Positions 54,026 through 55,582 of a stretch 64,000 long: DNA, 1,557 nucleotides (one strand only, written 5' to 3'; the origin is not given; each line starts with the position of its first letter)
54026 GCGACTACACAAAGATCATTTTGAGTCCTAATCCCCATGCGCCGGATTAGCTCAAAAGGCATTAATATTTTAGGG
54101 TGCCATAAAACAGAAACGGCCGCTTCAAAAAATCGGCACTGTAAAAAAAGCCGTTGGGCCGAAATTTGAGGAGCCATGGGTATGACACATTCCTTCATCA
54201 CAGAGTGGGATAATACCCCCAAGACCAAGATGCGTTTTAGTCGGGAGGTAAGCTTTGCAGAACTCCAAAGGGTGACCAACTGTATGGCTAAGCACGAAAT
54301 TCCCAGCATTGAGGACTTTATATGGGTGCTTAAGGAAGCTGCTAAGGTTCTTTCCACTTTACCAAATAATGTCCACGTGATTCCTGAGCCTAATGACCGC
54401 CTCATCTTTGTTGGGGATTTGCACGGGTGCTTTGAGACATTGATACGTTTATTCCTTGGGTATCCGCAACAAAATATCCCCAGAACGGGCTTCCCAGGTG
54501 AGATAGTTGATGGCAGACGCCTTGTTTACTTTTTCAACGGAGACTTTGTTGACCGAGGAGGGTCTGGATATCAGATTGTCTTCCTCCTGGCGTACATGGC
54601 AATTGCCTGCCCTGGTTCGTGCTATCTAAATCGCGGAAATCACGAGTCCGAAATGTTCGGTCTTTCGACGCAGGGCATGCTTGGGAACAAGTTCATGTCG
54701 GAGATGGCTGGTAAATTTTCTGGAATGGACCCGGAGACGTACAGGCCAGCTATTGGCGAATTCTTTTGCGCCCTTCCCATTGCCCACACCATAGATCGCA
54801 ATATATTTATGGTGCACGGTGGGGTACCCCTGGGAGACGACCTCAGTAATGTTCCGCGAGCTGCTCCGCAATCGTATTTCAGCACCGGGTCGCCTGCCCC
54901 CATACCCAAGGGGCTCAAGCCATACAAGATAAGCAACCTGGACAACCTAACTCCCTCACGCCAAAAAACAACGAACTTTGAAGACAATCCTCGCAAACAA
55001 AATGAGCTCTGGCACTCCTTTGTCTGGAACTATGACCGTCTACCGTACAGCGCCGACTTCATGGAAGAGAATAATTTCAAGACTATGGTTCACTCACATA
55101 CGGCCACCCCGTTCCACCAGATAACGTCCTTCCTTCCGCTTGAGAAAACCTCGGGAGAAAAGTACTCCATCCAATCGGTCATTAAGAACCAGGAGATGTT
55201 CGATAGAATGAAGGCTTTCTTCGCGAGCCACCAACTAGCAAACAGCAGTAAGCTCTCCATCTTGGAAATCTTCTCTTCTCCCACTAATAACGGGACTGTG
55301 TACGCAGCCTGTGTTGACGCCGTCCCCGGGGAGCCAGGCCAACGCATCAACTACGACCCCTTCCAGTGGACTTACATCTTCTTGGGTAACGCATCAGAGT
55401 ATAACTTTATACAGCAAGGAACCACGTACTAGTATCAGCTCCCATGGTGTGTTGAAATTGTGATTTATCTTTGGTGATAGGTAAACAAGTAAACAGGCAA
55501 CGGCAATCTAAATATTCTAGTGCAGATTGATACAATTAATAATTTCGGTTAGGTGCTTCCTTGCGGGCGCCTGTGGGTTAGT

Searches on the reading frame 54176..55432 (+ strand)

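Call 22: search_protein_families(library=pfam, proteins=[window:54176-55432:+], max_evalue=0.001)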
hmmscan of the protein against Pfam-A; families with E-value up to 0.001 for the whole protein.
window:54176-55432:+ (418 aa): 1 family
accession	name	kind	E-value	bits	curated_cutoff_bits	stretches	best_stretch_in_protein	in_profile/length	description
PF00149.33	Metallophos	-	2.8e-16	60.9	21.5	1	75-310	2-189/191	Calcineurin-like phosphoesterase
